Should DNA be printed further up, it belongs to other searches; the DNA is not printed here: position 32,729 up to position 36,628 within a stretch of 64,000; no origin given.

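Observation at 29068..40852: Accessory island: 2,955-aa lipoprotein, a 49-aa micro-ORF and an 860-aa paralogue in one co-oriented unit, with no recognisable wall anchor or catalytic domain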

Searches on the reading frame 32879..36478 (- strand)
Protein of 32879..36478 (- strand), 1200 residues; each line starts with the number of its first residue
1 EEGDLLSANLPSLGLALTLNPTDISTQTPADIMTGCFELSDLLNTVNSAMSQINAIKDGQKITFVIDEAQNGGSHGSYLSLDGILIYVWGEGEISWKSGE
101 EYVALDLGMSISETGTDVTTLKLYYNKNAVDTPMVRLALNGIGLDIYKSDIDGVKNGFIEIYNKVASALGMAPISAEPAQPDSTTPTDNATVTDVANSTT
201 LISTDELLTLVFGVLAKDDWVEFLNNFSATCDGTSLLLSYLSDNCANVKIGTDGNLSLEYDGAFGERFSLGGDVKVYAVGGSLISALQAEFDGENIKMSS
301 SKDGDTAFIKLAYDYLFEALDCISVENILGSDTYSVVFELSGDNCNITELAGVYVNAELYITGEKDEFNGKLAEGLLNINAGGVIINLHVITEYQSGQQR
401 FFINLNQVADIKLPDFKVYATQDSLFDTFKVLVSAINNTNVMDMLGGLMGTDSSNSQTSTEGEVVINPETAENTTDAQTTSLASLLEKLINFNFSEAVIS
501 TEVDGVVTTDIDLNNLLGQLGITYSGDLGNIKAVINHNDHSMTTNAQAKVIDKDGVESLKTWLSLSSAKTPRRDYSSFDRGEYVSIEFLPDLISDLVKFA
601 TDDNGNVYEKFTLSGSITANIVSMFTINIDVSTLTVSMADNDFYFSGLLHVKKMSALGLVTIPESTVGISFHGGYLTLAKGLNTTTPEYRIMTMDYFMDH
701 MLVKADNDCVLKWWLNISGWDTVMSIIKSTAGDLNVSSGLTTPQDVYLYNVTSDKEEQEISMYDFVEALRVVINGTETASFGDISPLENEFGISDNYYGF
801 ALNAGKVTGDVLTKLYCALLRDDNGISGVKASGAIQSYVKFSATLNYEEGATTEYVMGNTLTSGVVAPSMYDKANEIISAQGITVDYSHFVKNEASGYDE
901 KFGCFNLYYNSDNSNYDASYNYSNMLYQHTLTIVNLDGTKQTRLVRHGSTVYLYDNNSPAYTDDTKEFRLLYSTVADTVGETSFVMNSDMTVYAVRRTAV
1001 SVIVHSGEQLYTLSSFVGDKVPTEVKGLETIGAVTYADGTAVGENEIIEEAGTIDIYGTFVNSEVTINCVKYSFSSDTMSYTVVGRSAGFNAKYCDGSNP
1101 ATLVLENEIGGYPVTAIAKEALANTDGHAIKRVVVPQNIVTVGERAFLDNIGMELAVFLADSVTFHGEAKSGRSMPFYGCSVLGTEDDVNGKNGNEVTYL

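Call 33: predict_structure(alignment_id=A2)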
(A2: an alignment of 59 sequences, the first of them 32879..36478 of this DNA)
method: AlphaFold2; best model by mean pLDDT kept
length: 1200 residues; sequences in the alignment: 59
mean_pLDDT: 79.9   pTM: 0.60
mean pLDDT of the five models: 79.9, 79.0, 77.4, 74.9, 74.7
residues with pLDDT >= 90: 260; 70-90: 729; 50-70: 141; < 50: 70
segments of 3 or more residues with pLDDT < 50: 1-6, 177-203, 450-475
pLDDT, mean of each block of 10 residues (from residue 1): 40 55 55 58 82 85 82 67 83 89 91 82 91 90 90 84 74 57 32 28 57 62 68 82 75 83 80 78 84 87 85 85 72 86 82 88 62 86 81 83 83 80 89 84 67 31 28 51 72 79 85 84 74 85 88 73 88 79 87 90 86 87 74 83 85 73 87 91 89 87 71 83 72 66 84 60 81 89 89 92 77 87 91 80 89 86 85 91 87 86 91 87 88 90 90 88 84 86 91 91 85 89 85 87 86 87 88 91 89 80 91 94 86 94 93 90 85 82 77 74
secondary structure, 60 per line:
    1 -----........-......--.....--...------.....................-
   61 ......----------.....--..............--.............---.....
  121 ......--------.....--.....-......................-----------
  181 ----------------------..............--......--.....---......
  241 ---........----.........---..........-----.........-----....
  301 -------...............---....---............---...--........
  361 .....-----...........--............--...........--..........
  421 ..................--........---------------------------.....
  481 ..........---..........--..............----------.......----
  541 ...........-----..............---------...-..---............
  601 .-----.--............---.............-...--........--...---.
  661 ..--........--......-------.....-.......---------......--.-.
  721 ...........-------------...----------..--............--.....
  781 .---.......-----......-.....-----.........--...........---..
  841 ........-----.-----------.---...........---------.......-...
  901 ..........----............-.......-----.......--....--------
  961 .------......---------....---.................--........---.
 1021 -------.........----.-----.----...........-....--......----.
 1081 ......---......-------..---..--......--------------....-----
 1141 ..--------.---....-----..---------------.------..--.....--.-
elements in order (helices of 4 or more, strands of 3 or more residues): E6-10 E15-20 E23-27 H39-59 E61-66 E77-81 E84-97 E100-112 E116-126 E135-139 E142-146 H148-169 H203-216 H219-224 E227-231 E235-240 E244-251 E256-264 E268-277 H283-291 E297-300 H308-322 H326-329 E333-341 E353-365 E371-381 E384-395 E398-408 E411-421 H422-438 H441-448 H476-490 H494-497 E498-503 E506-512 H513-519 E530-536 E541-551 E557-570 H589-600 E610-621 E625-637 E644-651 E654-656 E660-662 E665-672 E675-680 E688-692 H694-700 H710-715 H720-731 E745-747 H762-765 E766-773 E776-781 H785-791 E797-802 H804-808 E814-822 E825-835 E839-848 H870-880 E890-893 E898-910 E915-926 E928-934 E940-946 E949-952 E968-973 E983-986 E990-1006 E1009-1016 E1028-1036 E1052-1062 E1064-1067 E1070-1075 E1080-1086 H1090-1095 E1112-1117 E1132-1135 E1155-1158

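Call 36: fold_search(model_id=the predicted structure, library=pdb)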
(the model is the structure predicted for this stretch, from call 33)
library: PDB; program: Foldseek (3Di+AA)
matches with E <= 10: 668; with E <= 0.001: 3
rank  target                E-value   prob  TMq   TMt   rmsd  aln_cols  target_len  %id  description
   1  7ui9_n                1.9e-04  0.30  0.04  0.07  34.1       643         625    9  Core Mediator-PICearly (Copy A) (released 2023-02-15)
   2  3rfz_E                2.6e-04  0.21  0.06  0.09  35.7      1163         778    7  Crystal structure of the FimD usher bound to its cognate FimC:FimH substrate (released 2011-06-01)
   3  9fy9_D                3.9e-04  0.20  0.06  0.10  36.6      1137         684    7  Cryo-EM structure of the type 1 chaperone-usher pilus FimD-tip complex (FimDHGFC) - Conformer 1 (released 2025-06-04)
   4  3rfz_B                1.3e-03  0.14  0.07  0.09  36.9      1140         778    6  Crystal structure of the FimD usher bound to its cognate FimC:FimH substrate (released 2011-06-01)
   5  7sbi_A                1.9e-03  0.97  0.05  0.27  12.5       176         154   11  Tandem diubiquitin-like domain from chicken 2'-5'-oligoadenylate synthetase-like protein (released 2022-01-12)
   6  6njd_A                2.7e-03  0.98  0.05  0.29  12.8       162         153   15  Crystal structure of RavD (residues 1-200) from Legionella pneumophila (strain Corby) complexed with Met-1 linked di-u (released 2019-05-22)
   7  9fx8_D                5.5e-03  0.09  0.06  0.10  34.1      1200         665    6  Cryo-EM structure of the FimI-bound type 1 pilus assembly platform complex - Local refinement (released 2025-06-04)
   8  9bog_D                6.4e-03  0.08  0.07  0.09  35.5      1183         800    6  Structural basis for adhesin secretion by the outer-membrane usher in type 1 pili (released 2024-10-09)
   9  9fw9_D                7.1e-03  0.10  0.06  0.10  37.1      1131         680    7  Cryo-EM structure of the type 1 pilus assembly platform as part of the FimA-bound chaperone-usher pilus complex (FimDH (released 2025-06-04)
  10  4o3w_A                8.3e-03  0.12  0.06  0.10  31.1       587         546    9  Crystal structure of the vaccine antigen Transferrin Binding Protein B (TbpB) mutant Tyr-63-Ala from Actinobacillus su (released 2015-01-14)
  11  3hol                  8.7e-03  0.09  0.05  0.08  29.1       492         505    8  The Structure of Intact Ap-TbpB (N and C lobes) (released 2009-10-06)
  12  4o3z                  9.2e-03  0.14  0.06  0.10  30.1       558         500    8  Crystal structure of the vaccine antigen Transferrin Binding Protein B (TbpB) mutant Tyr-95-Ala from Actinobacillus pleu (released 2015-01-14)
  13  5chf_D                1.2e-02  0.96  0.05  0.31  12.7       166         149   10  Crystal structure of murine ISG15 in space group P21212 (released 2016-09-28)
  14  3b08_G                1.4e-02  0.84  0.05  0.27  13.7       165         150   14  Crystal structure of the mouse HOIL1-L-NZF in complex with linear di-ubiquitin (released 2011-12-14)
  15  8h1r_D                1.4e-02  0.04  0.05  0.07  36.2       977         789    6  Crystal structure of LptDE-YifL complex (released 2023-10-25)
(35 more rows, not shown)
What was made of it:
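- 33215..33877 (-): Beta-grasp (ubiquitin-like / InlB B-repeat-like) segment (A residues ~2308-2528). Foldseek matches di-ubiquitin-like folds and the InlB B-repeat with probability 0.97-0.98 (call 36).
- On LolA / LppX-LprAFG lipid-carrier superfamily: LolA gives probability 0.90 and TM 0.32 (call 36).
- Foldseek gives an InlB B-repeat/beta-grasp match (call 36). Model 2 matches P. aeruginosa LolA with probability 0.90 (call 36).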

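Call 77: fold_search(model_id=the predicted structure, library=viral)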
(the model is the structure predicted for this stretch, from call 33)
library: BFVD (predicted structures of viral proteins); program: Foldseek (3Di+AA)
matches with E <= 10: 652; with E <= 0.001: 6
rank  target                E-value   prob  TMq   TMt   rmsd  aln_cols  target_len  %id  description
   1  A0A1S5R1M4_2          7.4e-05  0.12  0.05  0.06  46.3      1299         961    7  Putative tail fiber protein [Pseudomonas phage phiPMW]
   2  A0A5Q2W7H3            7.7e-05  0.23  0.07  0.06  44.7      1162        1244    9  (no name in the UniProt tables at hand)
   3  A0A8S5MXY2            1.2e-04  0.80  0.05  0.14  26.9       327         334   13  INTERNALIN B BINDING, LEUCINE RICH REPEAT.2A [Siphoviridae sp. ctdxZ3]
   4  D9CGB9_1              1.8e-04  0.09  0.05  0.06  35.2      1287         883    7  (no name in the UniProt tables at hand)
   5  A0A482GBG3            2.0e-04  0.16  0.05  0.06  52.8      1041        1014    7  (no name in the UniProt tables at hand)
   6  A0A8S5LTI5            3.1e-04  0.99  0.05  0.15  21.9       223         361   12  Tail protein [Myoviridae sp. ct25F5]
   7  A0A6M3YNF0            1.8e-03  0.06  0.06  0.06  43.7      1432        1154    8  PKD/Chitinase domain-containing protein [Alteromonas phage vB_AcoS-R7M]
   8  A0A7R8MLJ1            1.9e-03  0.30  0.06  0.11  46.7       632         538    9  Peptidase S74 domain-containing protein [Klebsiella phage vB_KppS-Samwise]
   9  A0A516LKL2            2.0e-03  0.16  0.08  0.12  35.8       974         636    9  (no name in the UniProt tables at hand)
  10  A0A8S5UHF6            4.2e-03  0.11  0.03  0.09  25.2       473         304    8  Uncharacterized protein [Siphoviridae sp. ct0eR1]
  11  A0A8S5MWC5            4.6e-03  0.15  0.05  0.11  31.1       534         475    8  Uncharacterized protein [Myoviridae sp. ct3wi9]
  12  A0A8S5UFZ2            5.9e-03  0.11  0.04  0.09  27.9       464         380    8  Beta clamp protein [Myoviridae sp. ctshb19]
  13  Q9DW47                6.2e-03  0.11  0.05  0.11  34.2       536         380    8  Pr149 [Rat cytomegalovirus (strain Maastricht)]
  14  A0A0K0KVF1            7.3e-03  0.12  0.04  0.05  37.4       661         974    9  Peptidase S74 domain-containing protein [Prochlorococcus phage P-TIM68]
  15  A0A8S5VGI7            8.5e-03  0.30  0.06  0.06  19.6       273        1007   11  Uncharacterized protein [Myoviridae sp. ctkfK18]
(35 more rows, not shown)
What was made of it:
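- Tried and rejected: The BFVD viral fold search added nothing beyond local LRR and beta-grasp hits (call 77).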
